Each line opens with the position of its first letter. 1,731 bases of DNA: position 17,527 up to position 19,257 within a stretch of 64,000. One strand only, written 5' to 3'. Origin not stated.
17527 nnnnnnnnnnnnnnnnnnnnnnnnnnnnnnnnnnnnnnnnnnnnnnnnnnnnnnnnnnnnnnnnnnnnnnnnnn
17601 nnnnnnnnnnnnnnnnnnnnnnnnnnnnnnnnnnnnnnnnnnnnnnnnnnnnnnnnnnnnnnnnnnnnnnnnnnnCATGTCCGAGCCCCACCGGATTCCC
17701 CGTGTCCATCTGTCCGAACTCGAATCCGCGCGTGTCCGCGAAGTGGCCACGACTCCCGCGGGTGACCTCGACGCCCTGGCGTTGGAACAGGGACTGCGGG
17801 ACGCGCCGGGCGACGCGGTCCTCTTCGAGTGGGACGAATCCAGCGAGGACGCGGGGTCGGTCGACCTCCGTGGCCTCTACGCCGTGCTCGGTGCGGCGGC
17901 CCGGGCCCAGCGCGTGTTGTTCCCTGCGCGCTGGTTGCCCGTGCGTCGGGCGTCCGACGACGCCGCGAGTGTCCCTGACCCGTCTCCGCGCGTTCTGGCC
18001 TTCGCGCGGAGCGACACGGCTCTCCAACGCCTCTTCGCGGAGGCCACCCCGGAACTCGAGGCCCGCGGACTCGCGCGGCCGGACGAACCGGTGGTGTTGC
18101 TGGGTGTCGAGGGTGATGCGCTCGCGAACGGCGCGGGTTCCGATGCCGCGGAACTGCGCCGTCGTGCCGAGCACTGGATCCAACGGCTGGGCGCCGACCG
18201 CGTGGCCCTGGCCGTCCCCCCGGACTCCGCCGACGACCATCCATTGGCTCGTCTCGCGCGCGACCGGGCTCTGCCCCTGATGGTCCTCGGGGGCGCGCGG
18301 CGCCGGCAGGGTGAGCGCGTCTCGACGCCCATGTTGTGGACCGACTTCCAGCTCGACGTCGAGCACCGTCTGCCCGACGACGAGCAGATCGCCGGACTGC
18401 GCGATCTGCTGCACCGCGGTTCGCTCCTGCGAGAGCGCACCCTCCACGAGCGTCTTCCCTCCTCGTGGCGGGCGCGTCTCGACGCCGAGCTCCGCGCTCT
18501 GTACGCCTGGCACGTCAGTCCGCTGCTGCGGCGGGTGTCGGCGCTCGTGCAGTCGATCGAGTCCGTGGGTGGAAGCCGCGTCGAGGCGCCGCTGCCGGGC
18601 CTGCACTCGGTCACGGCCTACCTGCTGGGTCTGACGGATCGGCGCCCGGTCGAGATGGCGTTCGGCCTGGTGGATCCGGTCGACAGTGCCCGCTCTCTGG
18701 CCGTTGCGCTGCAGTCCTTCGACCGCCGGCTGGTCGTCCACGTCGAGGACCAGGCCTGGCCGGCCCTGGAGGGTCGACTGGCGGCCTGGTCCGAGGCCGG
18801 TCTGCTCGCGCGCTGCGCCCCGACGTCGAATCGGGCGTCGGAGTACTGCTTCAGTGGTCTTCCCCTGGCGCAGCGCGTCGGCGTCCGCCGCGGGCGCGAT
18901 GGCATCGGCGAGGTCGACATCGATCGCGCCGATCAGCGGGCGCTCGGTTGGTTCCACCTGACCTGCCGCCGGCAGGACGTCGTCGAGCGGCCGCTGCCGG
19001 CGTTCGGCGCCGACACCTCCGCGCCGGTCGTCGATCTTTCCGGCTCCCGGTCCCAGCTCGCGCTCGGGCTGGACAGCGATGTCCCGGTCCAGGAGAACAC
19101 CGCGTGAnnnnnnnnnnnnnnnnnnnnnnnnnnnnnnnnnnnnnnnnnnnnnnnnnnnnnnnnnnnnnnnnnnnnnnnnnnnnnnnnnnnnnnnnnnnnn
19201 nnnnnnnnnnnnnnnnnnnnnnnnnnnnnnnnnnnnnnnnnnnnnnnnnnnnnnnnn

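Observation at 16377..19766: Tightly coupled dinB / dead Pol III alpha fragment / lexA operon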

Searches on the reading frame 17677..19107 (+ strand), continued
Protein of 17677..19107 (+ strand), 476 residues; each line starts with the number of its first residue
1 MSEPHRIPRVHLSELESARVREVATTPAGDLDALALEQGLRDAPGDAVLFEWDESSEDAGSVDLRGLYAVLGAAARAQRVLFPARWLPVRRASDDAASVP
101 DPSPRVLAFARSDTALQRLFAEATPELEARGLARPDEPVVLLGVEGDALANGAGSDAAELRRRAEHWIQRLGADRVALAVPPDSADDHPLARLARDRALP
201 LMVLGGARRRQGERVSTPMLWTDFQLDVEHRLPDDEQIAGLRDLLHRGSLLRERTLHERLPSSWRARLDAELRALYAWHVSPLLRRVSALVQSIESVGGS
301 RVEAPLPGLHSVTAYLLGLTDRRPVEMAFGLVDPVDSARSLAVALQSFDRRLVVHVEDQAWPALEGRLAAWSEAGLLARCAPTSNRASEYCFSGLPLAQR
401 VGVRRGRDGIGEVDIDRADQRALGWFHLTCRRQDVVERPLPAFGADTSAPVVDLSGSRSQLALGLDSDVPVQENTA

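Call 72: find_encoding_contigs(protein=P0008, flank=3000, max_places=1)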
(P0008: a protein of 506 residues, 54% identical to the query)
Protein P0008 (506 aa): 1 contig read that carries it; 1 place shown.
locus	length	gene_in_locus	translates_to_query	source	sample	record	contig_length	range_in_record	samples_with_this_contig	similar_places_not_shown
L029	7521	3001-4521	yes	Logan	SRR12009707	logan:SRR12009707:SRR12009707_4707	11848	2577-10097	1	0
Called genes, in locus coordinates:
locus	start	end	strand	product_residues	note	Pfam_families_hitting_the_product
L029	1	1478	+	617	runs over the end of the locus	PF00850:Hist_deacetyl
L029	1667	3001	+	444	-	PF00817:IMS, PF11798:IMS_HHH (weak), PF21999:IMS_HHH_1 (weak), PF11799:IMS_C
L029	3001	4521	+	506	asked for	-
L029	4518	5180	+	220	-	PF01726:LexA_DNA_bind, PF00717:Peptidase_S24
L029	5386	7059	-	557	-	PF16371:MetallophosN, PF00149:Metallophos, PF16370:MetallophosC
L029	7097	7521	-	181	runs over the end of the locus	-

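Call 73: find_encoding_contigs(protein=P0011, flank=3000, max_places=1)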
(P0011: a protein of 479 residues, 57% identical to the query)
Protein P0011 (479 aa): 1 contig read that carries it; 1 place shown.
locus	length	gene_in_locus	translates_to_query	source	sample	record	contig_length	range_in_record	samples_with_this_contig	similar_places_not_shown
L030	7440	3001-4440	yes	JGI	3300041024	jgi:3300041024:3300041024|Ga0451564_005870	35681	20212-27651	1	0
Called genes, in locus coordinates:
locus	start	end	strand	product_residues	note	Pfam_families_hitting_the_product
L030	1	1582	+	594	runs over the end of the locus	PF00850:Hist_deacetyl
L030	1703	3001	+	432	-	PF00817:IMS, PF11799:IMS_C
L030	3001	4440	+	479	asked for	-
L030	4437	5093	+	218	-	PF01726:LexA_DNA_bind, PF00717:Peptidase_S24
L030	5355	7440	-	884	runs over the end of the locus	PF00069:Pkinase, PF01636:APH (faint), PF07714:PK_Tyr_Ser-Thr, PF03109:ABC1 (weak), PF07676:PD40 (faint), PF26550:Tricorn_2nd (faint), PF26549:Tricorn_N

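Call 74: find_encoding_contigs(protein=P0015, flank=3000, max_places=1)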
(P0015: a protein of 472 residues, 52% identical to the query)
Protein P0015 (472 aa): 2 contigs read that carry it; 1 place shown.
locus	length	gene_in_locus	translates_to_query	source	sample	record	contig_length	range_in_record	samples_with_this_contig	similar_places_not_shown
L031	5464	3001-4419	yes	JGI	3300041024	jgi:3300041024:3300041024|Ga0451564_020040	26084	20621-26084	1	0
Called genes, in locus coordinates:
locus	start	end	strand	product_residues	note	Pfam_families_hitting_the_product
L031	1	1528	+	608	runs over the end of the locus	PF00850:Hist_deacetyl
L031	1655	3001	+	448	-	PF00817:IMS, PF11799:IMS_C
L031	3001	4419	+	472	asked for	-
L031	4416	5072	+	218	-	PF01726:LexA_DNA_bind, PF00717:Peptidase_S24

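Call 75: find_encoding_contigs(protein=P0028, flank=3000, max_places=1)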
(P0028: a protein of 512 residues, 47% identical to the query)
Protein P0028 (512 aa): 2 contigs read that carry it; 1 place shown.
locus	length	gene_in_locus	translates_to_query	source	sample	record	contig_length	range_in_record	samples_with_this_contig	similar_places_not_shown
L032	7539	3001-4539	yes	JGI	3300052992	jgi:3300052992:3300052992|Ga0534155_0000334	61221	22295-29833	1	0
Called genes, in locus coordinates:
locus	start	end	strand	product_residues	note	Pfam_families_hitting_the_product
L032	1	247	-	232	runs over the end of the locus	-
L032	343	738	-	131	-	PF12840:HTH_20 (weak), PF13412:HTH_24 (weak), PF01022:HTH_5, PF13601:HTH_34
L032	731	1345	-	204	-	-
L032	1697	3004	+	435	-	PF00817:IMS, PF11798:IMS_HHH (weak), PF11799:IMS_C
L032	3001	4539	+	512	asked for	-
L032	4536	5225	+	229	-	PF01726:LexA_DNA_bind, PF00717:Peptidase_S24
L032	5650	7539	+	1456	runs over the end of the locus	PF08126:Propeptide_C25, PF01364:Peptidase_C25, PF13860:FlgD_ig (weak)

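Call 76: find_encoding_contigs(protein=P0034, flank=3000, max_places=1)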
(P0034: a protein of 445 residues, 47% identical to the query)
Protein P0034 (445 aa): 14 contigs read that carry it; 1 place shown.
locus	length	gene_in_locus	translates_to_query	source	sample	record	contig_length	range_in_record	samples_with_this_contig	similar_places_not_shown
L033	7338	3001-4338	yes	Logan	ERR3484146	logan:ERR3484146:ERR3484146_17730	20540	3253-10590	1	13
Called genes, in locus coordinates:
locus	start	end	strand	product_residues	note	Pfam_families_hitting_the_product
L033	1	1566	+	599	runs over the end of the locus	PF01839:FG-GAP (faint), PF13517:FG-GAP_3 (weak), PF13860:FlgD_ig (weak)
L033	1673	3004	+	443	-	PF00817:IMS, PF11798:IMS_HHH (weak), PF11799:IMS_C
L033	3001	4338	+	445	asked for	-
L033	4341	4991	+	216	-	PF01726:LexA_DNA_bind, PF00717:Peptidase_S24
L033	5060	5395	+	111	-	-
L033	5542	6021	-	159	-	PF03449:GreA_GreB_N, PF01272:GreA_GreB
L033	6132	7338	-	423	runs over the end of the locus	-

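Call 77: find_encoding_contigs(protein=P0024, flank=3000, max_places=1)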
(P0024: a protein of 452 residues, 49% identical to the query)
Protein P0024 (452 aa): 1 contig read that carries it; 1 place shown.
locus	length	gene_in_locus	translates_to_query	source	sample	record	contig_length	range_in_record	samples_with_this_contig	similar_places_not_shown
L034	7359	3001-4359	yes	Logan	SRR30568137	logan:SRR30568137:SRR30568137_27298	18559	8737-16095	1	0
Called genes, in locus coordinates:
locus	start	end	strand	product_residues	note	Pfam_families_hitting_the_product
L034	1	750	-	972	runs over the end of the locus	PF01839:FG-GAP (faint), PF13517:FG-GAP_3, PF13860:FlgD_ig (weak)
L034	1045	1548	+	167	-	PF14539:DUF4442, PF09500:YiiD_C (weak)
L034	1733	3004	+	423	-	PF00817:IMS, PF11798:IMS_HHH (weak), PF11799:IMS_C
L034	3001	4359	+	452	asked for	-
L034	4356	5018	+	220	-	PF01726:LexA_DNA_bind, PF00717:Peptidase_S24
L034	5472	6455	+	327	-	-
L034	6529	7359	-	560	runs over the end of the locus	PF16371:MetallophosN, PF00149:Metallophos (weak), PF16370:MetallophosC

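Call 78: find_encoding_contigs(protein=P0040, flank=3000, max_places=1)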
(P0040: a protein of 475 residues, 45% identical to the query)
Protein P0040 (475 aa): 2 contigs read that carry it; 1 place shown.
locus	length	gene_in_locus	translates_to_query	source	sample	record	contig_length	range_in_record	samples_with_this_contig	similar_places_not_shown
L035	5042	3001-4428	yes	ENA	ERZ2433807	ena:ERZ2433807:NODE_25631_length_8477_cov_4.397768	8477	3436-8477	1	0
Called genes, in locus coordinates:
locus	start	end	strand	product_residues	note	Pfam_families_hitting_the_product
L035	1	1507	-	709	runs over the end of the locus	PF02934:GatB_N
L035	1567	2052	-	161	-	-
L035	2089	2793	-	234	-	PF01814:Hemerythrin (weak)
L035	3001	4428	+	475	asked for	-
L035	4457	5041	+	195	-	?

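Call 89: list_cluster_members(proteins=[P0001, P0018, P0030, P0037, P0039, P0042])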
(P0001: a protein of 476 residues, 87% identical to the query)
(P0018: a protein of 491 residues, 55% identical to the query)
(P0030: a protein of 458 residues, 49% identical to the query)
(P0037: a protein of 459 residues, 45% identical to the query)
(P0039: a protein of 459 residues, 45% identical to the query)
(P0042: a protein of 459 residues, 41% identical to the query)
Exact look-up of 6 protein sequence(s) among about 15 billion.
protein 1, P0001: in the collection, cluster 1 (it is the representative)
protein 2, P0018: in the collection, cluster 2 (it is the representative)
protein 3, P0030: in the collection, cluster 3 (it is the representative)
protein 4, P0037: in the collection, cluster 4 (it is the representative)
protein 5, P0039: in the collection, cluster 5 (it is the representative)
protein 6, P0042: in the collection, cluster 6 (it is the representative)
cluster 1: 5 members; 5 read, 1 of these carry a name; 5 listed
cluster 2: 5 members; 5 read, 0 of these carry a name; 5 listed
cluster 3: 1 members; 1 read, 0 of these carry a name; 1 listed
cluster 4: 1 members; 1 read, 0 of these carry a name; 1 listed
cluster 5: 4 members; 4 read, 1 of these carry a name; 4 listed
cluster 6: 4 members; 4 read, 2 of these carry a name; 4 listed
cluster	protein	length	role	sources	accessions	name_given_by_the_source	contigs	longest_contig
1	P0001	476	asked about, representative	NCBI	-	-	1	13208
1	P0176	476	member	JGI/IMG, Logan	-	hypothetical protein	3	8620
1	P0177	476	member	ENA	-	-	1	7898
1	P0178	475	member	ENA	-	-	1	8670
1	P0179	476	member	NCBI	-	-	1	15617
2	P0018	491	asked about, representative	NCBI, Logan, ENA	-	-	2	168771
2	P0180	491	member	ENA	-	-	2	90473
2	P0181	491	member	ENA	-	-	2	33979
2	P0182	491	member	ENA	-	-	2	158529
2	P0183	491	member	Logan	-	-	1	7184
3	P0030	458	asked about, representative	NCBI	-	-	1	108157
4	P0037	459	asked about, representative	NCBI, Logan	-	-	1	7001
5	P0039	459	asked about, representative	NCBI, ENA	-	-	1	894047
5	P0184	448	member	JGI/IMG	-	hypothetical protein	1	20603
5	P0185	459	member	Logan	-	-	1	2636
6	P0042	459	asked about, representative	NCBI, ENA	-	-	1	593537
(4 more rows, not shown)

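Call 103: search_dna_similar(query=window:17677-19104:+, collection=plasmids, mode=protein, max_evalue=1, max_rows=10)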
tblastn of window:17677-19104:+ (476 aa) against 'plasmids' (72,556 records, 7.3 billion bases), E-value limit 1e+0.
No match.
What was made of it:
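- Tried and rejected: tblastn against plasmids gave nothing (call 103).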

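Call 107: search_protein_families(library=phrogs, proteins=[window:17677-19104:+], max_evalue=1)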
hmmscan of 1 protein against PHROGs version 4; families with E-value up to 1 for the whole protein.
window:17677-19104:+ (476 aa): 1 family
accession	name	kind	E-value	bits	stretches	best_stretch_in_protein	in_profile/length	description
phrog_6979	-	unknown function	0.29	12.5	0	65-113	27-66/69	-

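Call 108: search_protein_families(library=padloc, proteins=[window:17677-19104:+], max_evalue=0.1)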
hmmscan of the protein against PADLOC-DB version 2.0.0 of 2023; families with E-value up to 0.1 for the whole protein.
window:17677-19104:+ (476 aa): 0 families

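Call 110: fold_search(model_id=the predicted structure, library=viral)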
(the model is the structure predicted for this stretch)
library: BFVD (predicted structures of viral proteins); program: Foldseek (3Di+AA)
matches with E <= 10: 482; with E <= 0.001: 16
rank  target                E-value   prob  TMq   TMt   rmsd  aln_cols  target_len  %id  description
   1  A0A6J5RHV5            1.4e-10  1.00  0.38  0.24  13.2       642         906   10  DnaE DNA polymerase III, alpha subunit [uncultured Caudovirales phage]
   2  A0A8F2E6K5            6.7e-10  1.00  0.36  0.20  14.0       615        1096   13  DNA-directed DNA polymerase [Streptomyces phage TunaTartare]
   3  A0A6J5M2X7            2.4e-09  1.00  0.43  0.22  11.8       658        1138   11  DnaE DNA polymerase III, alpha subunit [uncultured Caudovirales phage]
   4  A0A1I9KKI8            3.4e-09  1.00  0.42  0.27  13.3       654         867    9  DNA polymerase III alpha subunit [Lactobacillus phage SA-C12]
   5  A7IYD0                1.3e-08  1.00  0.37  0.29  11.4       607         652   12  Putative DNA polymerase III alpha subunit [Corynebacterium phage P1201]
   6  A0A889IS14            3.0e-08  1.00  0.40  0.21  12.2       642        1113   11  (no name in the UniProt tables at hand)
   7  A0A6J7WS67            6.7e-07  1.00  0.41  0.24  11.9       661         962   10  DnaE DNA polymerase III, alpha subunit [uncultured Caudovirales phage]
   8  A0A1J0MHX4            2.4e-06  1.00  0.32  0.33  11.1       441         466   14  DNA polymerase III alpha subunit [Pseudomonas phage PA5]
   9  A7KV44                3.6e-06  1.00  0.35  0.16  14.7       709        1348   10  (no name in the UniProt tables at hand)
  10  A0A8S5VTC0            4.1e-06  1.00  0.44  0.22  10.3       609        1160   10  (no name in the UniProt tables at hand)
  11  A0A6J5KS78            4.6e-06  1.00  0.39  0.18  12.3       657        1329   10  DNA-directed DNA polymerase [uncultured Caudovirales phage]
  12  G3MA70                2.7e-05  1.00  0.24  0.16  25.2       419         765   11  Gp329 [Bacillus phage G]
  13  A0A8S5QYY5            3.0e-05  1.00  0.34  0.14  17.5       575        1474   12  DNA-directed DNA polymerase [Siphoviridae sp. ctyvQ1]
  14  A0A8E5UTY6            4.3e-05  1.00  0.35  0.21  14.2       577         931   10  (no name in the UniProt tables at hand)
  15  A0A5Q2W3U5            7.2e-05  1.00  0.27  0.28   6.9       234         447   12  (no name in the UniProt tables at hand)
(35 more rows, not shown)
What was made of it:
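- Closest known: Split or short phage DnaE proteins. Same: They have a similar length and match the same N-terminal part of Pol III alpha (call 110).
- Full-length model against BFVD: the top 16 hits are all phage DnaE (call 110). Short phage 'DnaE' proteins of 466-652 aa appear among the fold matches (call 110).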

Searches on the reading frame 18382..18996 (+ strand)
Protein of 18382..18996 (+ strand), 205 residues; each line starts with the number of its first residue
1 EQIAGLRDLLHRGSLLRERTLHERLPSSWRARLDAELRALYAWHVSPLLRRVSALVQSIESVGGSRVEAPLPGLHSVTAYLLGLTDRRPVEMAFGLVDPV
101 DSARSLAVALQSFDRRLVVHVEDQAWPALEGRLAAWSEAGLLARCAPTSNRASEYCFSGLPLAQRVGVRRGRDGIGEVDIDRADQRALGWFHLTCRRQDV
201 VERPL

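Call 92: predict_structure(alignment_id=A3)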
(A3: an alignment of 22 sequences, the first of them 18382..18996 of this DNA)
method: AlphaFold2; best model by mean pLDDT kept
length: 205 residues; sequences in the alignment: 22
mean_pLDDT: 90.0   pTM: 0.85
mean pLDDT of the five models: 90.0, 87.6, 86.8, 85.6, 85.4
residues with pLDDT >= 90: 141; 70-90: 54; 50-70: 8; < 50: 2
segments of 3 or more residues with pLDDT < 50: none
pLDDT, mean of each block of 10 residues (from residue 1): 80 75 91 94 89 94 95 95 94 94 96 95 96 94 91 92 81 91 90 93 52
secondary structure, 60 per line:
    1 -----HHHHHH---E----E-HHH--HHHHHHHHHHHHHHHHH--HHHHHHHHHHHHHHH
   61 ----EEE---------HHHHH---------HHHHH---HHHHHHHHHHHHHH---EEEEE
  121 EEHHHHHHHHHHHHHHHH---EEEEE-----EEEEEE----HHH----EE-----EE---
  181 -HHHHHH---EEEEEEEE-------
elements in order: H6-11 H27-43 H46-60 E65-67 H77-81 H91-95 H99-112 E116-122 H123-138 E142-146 E152-157 H182-187 E191-198
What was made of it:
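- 18382..18975 (+): X residues 236-433: Pol III alpha palm-like domain, with the thumb excised and the catalytic Asp strand deleted. A separate AF2 model has pLDDT 90 (call 92).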

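Call 94: fold_search(model_id=the predicted structure, library=pdb)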
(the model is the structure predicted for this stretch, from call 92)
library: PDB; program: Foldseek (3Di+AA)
matches with E <= 10: 254; with E <= 0.001: 0
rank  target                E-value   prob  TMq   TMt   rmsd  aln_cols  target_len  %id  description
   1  2hpi                  2.0e-02  0.99  0.47  0.11   6.9       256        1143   12  Eubacterial and Eukaryotic Replicative DNA Polymerases are not Homologous: X-ray Structure of DNA Polymerase III (released 2006-09-19)
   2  7pu7_A                2.3e-02  0.99  0.51  0.13   8.9       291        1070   15  DNA polymerase from M. tuberculosis (released 2022-02-23)
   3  4iqj_C                3.8e-02  0.98  0.48  0.11   6.7       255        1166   12  Structure of PolIIIalpha-Tauc-DNA complex suggests an atomic model of the replisome (released 2013-03-13)
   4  4iqj_D                8.3e-02  0.90  0.44  0.10   6.6       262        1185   12  Structure of PolIIIalpha-Tauc-DNA complex suggests an atomic model of the replisome (released 2013-03-13)
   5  4iqj_A                9.4e-02  0.93  0.48  0.11   5.3       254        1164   13  Structure of PolIIIalpha-Tauc-DNA complex suggests an atomic model of the replisome (released 2013-03-13)
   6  3iuz                  1.3e-01  0.09  0.18  0.12  20.4       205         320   12  Crystal structure of Putative glyoxalase superfamily protein (YP_299723.1) from RALSTONIA EUTROPHA JMP134 at 1.90 A reso (released 2009-09-08)
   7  3e0d_A                1.3e-01  0.87  0.48  0.11   6.7       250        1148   13  Insights into the Replisome from the Crystral Structure of the Ternary Complex of the Eubacterial DNA Polymerase III a (released 2008-09-23)
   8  4iqj_B                1.3e-01  0.84  0.47  0.11   8.0       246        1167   13  Structure of PolIIIalpha-Tauc-DNA complex suggests an atomic model of the replisome (released 2013-03-13)
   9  8vx3_C                2.6e-01  0.16  0.23  0.23  12.8       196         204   12  Structure of an exported small alarmone synthetase from Streptomyces albidoflavus (released 2025-02-05)
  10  6yj4_C                5.2e-01  0.09  0.16  0.14  14.9       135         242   12  Structure of Yarrowia lipolytica complex I at 2.7 A (released 2020-08-12)
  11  5lew                  5.6e-01  0.63  0.53  0.15   6.2       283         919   14  DNA polymerase (released 2017-10-25)
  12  6nbq_J                8.4e-01  0.16  0.17  0.20   8.8        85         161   12  T.elongatus NDH (data-set 1) (released 2019-02-27)
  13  1han                  8.4e-01  0.08  0.14  0.11  12.4        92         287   13  CRYSTAL STRUCTURE OF THE BIPHENYL-CLEAVING EXTRADIOL DIOXYGENASE FROM A PCB-DEGRADING PSEUDOMONAD (released 1995-11-14)
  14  1kmy                  9.5e-01  0.07  0.14  0.11  12.8        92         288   13  Crystal Structure of 2,3-dihydroxybiphenyl 1,2-dioxygenase Complexed with 2,3-dihydroxybiphenyl under Anaerobic Conditio (released 2002-02-20)
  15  9ewg_A                9.5e-01  0.04  0.18  0.12  13.4       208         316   11  DNA Polymerase Lambda I493K, TTP:At Ca2+ Ground State Ternary Complex (released 2025-07-23)
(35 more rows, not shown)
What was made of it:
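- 18382..18975 (+): Foldseek best hits are Taq and M. tuberculosis Pol III alpha (prob 0.99, TMq 0.47-0.53), followed by Pol beta/lambda-type folds (call 94).
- On C-family DNA polymerase (Pol III alpha / DnaE): The C-terminal half alone matched the Pol III alpha palm with prob 0.99 (call 94).
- C-terminal half alone: Pol III alpha palm, prob 0.99 (calls 92, 94). Small alarmone synthetases appear among weak fold matches to the C-terminal half (call 94). The non-polymerase fold matches have probability below 0.2 (call 94).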
